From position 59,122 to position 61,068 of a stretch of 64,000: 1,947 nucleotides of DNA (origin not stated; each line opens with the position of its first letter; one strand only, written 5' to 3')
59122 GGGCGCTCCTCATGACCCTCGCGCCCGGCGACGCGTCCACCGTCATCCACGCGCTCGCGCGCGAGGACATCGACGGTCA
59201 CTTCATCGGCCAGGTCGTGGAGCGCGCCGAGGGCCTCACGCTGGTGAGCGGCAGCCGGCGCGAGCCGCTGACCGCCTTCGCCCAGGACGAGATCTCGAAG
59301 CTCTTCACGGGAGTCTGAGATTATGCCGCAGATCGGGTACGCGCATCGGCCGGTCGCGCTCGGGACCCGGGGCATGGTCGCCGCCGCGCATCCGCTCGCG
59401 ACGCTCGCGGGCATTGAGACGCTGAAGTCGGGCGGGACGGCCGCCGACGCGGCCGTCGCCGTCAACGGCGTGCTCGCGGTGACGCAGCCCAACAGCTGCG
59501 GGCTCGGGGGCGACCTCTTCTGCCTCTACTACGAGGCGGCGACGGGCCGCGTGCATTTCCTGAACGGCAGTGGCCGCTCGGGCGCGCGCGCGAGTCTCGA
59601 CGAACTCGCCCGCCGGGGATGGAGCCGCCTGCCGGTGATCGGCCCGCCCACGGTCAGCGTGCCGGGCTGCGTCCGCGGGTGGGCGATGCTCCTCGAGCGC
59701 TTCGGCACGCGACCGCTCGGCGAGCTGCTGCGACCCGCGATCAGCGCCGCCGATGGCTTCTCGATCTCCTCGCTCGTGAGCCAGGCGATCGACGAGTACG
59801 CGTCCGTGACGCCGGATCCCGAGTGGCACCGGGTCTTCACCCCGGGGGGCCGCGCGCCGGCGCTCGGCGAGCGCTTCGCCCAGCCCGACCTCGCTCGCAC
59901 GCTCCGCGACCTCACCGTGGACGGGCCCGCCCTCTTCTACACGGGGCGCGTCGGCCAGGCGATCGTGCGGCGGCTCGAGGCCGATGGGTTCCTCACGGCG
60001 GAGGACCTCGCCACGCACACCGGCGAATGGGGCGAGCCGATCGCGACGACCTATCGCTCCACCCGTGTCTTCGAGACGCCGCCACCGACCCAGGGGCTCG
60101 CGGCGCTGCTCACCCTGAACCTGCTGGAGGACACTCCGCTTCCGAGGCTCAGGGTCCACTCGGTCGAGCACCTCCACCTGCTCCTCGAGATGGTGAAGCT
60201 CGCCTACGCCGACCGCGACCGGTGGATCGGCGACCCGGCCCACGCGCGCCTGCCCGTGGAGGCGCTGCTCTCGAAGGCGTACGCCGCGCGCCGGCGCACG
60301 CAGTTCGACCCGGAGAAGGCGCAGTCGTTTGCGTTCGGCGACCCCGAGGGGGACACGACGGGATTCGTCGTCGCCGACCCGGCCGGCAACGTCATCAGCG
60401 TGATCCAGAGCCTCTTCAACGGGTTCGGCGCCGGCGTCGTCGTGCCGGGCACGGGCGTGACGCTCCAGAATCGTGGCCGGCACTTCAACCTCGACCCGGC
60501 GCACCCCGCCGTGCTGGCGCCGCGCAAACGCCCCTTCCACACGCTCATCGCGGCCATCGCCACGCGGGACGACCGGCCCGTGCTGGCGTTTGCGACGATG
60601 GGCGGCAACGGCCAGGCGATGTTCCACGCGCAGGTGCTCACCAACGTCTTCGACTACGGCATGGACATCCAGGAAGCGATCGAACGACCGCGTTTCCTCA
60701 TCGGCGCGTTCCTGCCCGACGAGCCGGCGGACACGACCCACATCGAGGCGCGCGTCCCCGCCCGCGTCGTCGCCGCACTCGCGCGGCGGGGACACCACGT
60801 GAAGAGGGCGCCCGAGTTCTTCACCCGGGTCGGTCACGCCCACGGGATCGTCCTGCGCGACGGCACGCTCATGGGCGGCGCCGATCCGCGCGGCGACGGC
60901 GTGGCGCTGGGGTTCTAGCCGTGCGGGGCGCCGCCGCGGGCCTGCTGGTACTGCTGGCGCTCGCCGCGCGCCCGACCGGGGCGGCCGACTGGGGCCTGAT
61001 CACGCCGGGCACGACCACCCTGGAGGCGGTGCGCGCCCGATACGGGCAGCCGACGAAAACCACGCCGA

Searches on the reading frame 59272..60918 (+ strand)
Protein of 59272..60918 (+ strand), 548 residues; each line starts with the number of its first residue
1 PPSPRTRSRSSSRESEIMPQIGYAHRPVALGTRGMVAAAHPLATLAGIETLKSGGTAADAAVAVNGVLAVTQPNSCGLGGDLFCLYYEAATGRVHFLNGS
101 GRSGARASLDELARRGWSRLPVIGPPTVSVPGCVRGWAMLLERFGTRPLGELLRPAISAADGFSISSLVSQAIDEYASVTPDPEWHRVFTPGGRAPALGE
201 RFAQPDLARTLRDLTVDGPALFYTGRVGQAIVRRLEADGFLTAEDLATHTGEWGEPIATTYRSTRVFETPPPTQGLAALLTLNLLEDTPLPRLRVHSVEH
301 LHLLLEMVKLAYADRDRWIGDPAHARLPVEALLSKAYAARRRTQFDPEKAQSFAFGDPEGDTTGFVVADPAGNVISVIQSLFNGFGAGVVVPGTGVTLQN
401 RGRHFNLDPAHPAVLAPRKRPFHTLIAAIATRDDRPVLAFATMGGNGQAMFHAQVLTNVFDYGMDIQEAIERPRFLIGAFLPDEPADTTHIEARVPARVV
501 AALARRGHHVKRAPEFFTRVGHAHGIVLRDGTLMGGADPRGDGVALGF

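Call 38: search_protein_families(library=pfam, proteins=[window:59272-60918:+], max_evalue=0.001)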
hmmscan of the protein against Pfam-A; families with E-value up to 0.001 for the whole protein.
window:59272-60918:+ (548 aa): 1 family
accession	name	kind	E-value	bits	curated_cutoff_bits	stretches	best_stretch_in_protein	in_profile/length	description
PF01019.26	G_glu_transpept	-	2.7e-135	452.5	27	1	49-543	2-512/512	Gamma-glutamyltranspeptidase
